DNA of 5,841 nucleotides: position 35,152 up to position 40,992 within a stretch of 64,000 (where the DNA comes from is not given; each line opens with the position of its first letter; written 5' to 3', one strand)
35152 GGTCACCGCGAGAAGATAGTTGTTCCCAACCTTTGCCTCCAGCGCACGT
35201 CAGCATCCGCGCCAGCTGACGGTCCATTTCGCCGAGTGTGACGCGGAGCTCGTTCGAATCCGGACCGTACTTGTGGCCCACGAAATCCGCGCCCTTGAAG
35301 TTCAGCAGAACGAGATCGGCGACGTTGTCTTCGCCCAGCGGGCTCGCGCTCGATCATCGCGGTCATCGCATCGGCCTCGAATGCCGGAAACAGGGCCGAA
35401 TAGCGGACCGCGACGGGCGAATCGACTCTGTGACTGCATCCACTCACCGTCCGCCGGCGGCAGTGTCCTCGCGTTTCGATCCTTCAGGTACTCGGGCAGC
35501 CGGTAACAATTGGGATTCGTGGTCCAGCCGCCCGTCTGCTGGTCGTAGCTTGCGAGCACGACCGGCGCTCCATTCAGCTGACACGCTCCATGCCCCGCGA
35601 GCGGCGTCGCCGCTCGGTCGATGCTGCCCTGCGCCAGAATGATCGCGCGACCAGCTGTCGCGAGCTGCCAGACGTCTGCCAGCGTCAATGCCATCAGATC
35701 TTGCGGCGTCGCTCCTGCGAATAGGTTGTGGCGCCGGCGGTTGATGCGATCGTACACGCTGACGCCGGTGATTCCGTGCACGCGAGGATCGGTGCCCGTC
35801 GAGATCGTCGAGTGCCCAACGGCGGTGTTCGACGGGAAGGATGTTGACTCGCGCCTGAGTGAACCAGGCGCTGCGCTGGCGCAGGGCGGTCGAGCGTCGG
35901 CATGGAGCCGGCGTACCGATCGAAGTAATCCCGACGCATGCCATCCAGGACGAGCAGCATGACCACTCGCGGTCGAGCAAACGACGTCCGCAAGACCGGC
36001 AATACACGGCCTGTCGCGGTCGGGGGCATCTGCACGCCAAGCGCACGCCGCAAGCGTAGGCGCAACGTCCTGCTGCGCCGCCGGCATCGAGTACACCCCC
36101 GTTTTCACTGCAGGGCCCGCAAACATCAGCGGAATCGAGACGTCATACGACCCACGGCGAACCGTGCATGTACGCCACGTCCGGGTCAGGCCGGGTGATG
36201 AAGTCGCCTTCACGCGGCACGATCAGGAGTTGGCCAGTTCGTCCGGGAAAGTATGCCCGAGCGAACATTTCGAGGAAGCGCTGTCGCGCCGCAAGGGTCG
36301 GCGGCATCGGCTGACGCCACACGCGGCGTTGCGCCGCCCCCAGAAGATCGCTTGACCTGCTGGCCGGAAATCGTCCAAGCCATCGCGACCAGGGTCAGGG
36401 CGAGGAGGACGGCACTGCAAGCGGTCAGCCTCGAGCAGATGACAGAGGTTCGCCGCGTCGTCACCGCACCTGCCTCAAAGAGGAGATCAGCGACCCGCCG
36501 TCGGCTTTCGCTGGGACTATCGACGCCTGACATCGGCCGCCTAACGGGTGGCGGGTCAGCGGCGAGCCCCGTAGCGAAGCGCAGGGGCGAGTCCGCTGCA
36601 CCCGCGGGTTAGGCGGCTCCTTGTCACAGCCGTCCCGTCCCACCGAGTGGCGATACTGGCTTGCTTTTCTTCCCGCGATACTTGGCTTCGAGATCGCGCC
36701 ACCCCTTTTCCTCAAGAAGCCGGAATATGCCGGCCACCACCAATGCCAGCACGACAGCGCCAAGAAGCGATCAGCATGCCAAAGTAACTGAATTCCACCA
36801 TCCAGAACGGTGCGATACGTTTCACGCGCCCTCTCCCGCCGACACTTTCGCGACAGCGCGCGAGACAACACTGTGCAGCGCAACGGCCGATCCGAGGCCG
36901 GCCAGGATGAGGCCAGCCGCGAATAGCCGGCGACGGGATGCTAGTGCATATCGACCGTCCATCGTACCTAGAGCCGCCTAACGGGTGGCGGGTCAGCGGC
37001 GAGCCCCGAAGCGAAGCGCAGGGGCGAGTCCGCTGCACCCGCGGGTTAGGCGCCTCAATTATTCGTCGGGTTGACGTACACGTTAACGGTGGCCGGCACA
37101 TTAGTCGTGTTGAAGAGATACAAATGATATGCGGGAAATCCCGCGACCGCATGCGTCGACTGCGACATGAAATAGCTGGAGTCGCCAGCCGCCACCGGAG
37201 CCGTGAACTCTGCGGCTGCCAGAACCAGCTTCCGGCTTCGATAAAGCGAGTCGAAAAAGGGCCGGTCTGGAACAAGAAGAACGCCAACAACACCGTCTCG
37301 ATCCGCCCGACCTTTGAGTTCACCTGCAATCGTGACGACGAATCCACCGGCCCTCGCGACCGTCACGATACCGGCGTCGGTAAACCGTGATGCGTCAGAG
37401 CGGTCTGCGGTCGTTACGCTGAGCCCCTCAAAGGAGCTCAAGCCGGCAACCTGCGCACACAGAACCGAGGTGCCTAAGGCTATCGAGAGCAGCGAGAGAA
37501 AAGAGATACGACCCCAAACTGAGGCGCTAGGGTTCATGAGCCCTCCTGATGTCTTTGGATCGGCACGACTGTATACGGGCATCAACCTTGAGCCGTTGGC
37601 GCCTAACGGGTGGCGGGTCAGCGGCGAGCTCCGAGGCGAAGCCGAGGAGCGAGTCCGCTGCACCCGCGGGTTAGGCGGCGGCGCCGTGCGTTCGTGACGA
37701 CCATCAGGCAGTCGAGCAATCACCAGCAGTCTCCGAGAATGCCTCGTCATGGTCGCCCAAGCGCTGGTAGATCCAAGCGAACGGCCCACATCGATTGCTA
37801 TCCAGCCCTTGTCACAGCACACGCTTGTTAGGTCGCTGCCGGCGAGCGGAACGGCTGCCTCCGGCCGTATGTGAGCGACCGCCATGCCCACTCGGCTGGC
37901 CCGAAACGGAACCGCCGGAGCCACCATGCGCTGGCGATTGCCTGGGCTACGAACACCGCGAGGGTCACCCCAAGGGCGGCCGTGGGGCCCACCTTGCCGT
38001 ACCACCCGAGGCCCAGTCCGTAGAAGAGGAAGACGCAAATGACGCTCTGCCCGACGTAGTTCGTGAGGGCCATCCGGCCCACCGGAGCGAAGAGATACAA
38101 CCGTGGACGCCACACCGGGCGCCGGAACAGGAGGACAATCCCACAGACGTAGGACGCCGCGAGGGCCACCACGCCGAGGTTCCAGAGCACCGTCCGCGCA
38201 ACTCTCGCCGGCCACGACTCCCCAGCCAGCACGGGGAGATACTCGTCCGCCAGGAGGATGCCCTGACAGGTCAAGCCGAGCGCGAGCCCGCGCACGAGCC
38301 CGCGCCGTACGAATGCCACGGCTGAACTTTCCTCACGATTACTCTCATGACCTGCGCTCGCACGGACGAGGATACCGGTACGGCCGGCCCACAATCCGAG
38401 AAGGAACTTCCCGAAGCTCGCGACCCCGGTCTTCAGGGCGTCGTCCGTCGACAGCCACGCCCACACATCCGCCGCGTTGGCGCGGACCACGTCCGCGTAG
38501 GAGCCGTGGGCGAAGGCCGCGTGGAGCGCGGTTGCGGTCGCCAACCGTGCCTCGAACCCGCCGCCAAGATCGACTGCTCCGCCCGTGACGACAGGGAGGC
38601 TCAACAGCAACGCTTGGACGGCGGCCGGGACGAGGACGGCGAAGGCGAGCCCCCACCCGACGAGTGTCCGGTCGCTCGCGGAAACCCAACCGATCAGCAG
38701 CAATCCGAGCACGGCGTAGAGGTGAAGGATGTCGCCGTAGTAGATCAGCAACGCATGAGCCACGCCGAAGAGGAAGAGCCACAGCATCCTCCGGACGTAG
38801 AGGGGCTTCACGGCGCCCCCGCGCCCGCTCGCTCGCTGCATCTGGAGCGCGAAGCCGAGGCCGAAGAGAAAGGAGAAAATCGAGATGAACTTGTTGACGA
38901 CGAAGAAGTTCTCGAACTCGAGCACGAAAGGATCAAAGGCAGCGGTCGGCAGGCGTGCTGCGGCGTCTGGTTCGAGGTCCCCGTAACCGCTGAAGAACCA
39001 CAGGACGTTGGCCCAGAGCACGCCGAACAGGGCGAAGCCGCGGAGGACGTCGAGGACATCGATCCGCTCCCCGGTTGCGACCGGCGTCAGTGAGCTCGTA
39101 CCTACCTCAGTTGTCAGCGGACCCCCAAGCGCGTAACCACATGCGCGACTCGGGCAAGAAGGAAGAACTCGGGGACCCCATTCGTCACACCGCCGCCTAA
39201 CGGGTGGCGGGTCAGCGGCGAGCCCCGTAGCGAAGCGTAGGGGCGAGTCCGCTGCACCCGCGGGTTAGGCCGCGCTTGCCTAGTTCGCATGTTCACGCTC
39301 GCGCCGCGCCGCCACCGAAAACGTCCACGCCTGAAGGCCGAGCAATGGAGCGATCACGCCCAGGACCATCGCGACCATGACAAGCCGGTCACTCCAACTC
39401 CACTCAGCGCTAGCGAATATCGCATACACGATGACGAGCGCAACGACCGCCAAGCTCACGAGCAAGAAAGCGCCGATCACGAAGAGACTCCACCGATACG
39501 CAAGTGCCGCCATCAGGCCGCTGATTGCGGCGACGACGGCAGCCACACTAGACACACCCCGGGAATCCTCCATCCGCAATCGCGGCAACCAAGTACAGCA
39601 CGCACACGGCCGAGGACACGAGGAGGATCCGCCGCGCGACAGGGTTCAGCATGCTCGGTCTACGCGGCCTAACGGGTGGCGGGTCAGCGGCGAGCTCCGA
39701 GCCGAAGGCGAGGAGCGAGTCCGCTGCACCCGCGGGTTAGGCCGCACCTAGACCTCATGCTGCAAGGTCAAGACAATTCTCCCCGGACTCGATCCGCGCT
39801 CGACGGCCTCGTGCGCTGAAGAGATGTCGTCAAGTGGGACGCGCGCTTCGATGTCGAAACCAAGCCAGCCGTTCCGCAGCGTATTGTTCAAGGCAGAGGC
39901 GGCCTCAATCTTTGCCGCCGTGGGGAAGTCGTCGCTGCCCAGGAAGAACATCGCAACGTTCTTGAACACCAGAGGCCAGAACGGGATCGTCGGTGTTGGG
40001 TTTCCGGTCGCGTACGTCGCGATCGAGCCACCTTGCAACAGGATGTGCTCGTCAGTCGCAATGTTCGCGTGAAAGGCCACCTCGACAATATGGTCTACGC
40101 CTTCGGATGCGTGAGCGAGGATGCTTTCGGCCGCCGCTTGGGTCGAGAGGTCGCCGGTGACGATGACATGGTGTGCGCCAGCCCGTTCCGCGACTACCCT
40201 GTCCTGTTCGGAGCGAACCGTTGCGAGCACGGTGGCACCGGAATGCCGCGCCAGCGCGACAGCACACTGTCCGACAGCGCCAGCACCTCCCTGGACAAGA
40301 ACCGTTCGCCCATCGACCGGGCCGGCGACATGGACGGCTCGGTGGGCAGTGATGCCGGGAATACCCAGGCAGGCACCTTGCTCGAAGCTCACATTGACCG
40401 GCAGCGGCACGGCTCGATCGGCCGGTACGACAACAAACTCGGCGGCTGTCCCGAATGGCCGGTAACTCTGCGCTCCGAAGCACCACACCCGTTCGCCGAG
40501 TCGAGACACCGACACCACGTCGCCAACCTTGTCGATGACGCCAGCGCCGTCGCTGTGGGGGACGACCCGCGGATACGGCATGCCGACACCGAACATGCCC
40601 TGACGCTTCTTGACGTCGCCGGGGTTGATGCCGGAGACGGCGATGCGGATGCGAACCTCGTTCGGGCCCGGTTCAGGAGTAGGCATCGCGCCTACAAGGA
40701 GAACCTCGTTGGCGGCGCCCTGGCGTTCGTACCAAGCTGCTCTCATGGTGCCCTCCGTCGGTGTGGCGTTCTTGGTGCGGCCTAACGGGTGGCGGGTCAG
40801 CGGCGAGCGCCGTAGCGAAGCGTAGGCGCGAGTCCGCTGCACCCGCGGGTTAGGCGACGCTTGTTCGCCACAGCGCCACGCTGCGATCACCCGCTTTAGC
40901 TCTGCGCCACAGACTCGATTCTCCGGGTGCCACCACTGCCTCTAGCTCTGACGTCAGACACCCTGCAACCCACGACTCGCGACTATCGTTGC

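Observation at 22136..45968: Large chromosomal integron: intI, attI and about 29 attC-bounded cassettes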

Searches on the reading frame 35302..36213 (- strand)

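Call 20: search_protein_families(library=pfam, proteins=[window:35302-36213:-], max_evalue=0.01)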
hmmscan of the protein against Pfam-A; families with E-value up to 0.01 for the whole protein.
window:35302-36213:- (303 aa): 1 family
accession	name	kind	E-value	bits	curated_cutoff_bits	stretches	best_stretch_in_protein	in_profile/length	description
PF01663.27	Phosphodiest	-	3e-08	34.1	23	1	123-161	37-75/342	Type I phosphodiesterase / nucleotide pyrophosphatase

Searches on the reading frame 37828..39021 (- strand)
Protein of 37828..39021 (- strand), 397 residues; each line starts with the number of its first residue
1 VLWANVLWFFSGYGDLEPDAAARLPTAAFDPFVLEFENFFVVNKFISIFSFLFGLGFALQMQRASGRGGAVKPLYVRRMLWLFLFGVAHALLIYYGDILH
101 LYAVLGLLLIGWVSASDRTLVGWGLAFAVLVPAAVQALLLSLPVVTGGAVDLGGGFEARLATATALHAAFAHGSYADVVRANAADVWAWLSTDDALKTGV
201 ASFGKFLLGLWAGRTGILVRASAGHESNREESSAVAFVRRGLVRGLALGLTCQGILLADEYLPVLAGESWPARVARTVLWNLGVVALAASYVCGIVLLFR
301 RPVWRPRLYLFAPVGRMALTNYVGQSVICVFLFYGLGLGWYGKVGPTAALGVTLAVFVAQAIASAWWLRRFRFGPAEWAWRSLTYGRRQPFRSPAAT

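Call 20: search_protein_families(library=pfam, proteins=[window:37828-39021:-], max_evalue=0.01)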
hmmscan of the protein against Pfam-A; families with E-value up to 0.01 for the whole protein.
window:37828-39021:- (397 aa): 1 family
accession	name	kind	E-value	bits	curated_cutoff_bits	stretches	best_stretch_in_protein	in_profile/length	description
PF04235.18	DUF418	-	3.4e-43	147.8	23.6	1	233-386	12-162/163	Protein of unknown function (DUF418)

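Call 73: search_protein_families(library=ncbifam, proteins=[window:37828-39021:-], max_evalue=0.001)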
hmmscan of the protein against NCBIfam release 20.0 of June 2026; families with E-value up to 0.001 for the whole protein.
window:37828-39021:- (397 aa): 1 family
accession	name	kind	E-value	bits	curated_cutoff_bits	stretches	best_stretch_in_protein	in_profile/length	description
NF008093.1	PRK10835.1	equivalog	1.2e-24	87.3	325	2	309-384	298-371/375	DUF418 domain-containing protein YeiB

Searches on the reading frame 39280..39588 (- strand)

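Call 20: search_protein_families(library=pfam, proteins=[window:39280-39588:-], max_evalue=0.01)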
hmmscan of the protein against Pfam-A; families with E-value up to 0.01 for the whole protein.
window:39280-39588:- (102 aa): 1 family
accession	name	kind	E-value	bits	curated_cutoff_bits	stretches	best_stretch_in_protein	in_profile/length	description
PF13886.12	TM7S3_TM198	-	0.0048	17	29.2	1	14-86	56-126/199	TM7S3/TM198-like domain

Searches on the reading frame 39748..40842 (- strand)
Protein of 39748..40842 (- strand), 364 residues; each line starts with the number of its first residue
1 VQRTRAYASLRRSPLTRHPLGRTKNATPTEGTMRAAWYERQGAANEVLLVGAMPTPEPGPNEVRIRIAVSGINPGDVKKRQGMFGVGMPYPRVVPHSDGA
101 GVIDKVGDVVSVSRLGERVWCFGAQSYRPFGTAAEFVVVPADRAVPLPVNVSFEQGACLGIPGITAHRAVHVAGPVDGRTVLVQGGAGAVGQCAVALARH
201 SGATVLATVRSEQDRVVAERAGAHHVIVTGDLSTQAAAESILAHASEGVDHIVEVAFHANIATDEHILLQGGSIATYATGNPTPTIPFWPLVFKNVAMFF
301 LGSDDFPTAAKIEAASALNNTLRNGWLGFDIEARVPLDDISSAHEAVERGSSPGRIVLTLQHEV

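Call 20: search_protein_families(library=pfam, proteins=[window:39748-40842:-], max_evalue=0.01)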
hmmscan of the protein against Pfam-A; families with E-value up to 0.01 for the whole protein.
window:39748-40842:- (364 aa): 3 families
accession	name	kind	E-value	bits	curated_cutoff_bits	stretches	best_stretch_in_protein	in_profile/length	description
PF00107.32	ADH_zinc_N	-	1.9e-14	54.2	31.8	1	189-310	1-124/129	Zinc-binding dehydrogenase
PF08240.17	ADH_N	-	1.6e-13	51.2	23.5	1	59-148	1-103/104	Alcohol dehydrogenase GroES-like domain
PF13602.12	ADH_zinc_N_2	-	1.1e-07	33.3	27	1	222-358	2-134/134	Zinc-binding dehydrogenase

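Call 73: search_protein_families(library=ncbifam, proteins=[window:39748-40842:-], max_evalue=0.001)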
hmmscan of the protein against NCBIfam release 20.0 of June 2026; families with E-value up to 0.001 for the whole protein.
window:39748-40842:- (364 aa): 33 families (the best 25 are shown)
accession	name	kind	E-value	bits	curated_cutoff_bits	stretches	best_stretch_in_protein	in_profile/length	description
TIGR02824.1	quinone_pig3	subfamily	2.2e-35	122.2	296.8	1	39-359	7-324/325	putative NAD(P)H quinone oxidoreductase, PIG3 family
TIGR02823.1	oxido_YhdH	subfamily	1e-22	80.4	297.25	1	60-359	26-323/324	acrylyl-CoA reductase family protein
TIGR02817.1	adh_fam_1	subfamily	3.6e-21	76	284.05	1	46-230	15-202/336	zinc-binding alcohol dehydrogenase family protein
NF010344.0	PRK13771.1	subfamily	1.1e-18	67.3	349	2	130-359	115-332/334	putative alcohol dehydrogenase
TIGR01751.1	crot-CoA-red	equivalog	1.8e-18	66.4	378.55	1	119-240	132-252/398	crotonyl-CoA carboxylase/reductase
NF008024.0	PRK10754.1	subfamily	2.8e-18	66.1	348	1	44-228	12-191/327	NADPH:quinone reductase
NF003808.0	PRK05396.1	equivalog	1.3e-17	63.7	380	1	131-359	119-339/341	L-threonine 3-dehydrogenase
NF041183.1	Pks2_ls1_myc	equivalog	1.3e-14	52.1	2400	1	50-254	1422-1619/2086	sulfolipid-1 biosynthesis phthioceranic/hydroxyphthioceranic acid synthase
TIGR00692.1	tdh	equivalog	1.7e-14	53.6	458.35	1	131-357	117-337/340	L-threonine 3-dehydrogenase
NF041172.1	AcrlCoa_red_Thmprot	equivalog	1e-13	50.9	500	1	114-358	97-332/334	acryloyl-CoA reductase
NF007489.0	PRK10083.1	equivalog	7.3e-13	48.2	376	1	48-119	12-81/339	Zn-dependent oxidoreductase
NF051456.1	acrylyl_AcuI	equivalog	1.2e-12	47.3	440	1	61-360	28-324/325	acrylyl-CoA reductase (NADPH)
NF041097.1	keto_inos_dh_IolM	equivalog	1.3e-11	43.8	450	1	178-319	207-356/389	scyllo-inosose 3-dehydrogenase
TIGR01202.1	bchC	equivalog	1.1e-10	41.1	291.25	1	56-217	21-183/308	chlorophyll synthesis pathway protein BchC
NF007642.0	PRK10309.1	equivalog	2.6e-10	40.1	550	1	128-238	112-221/347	galactitol-1-phosphate 5-dehydrogenase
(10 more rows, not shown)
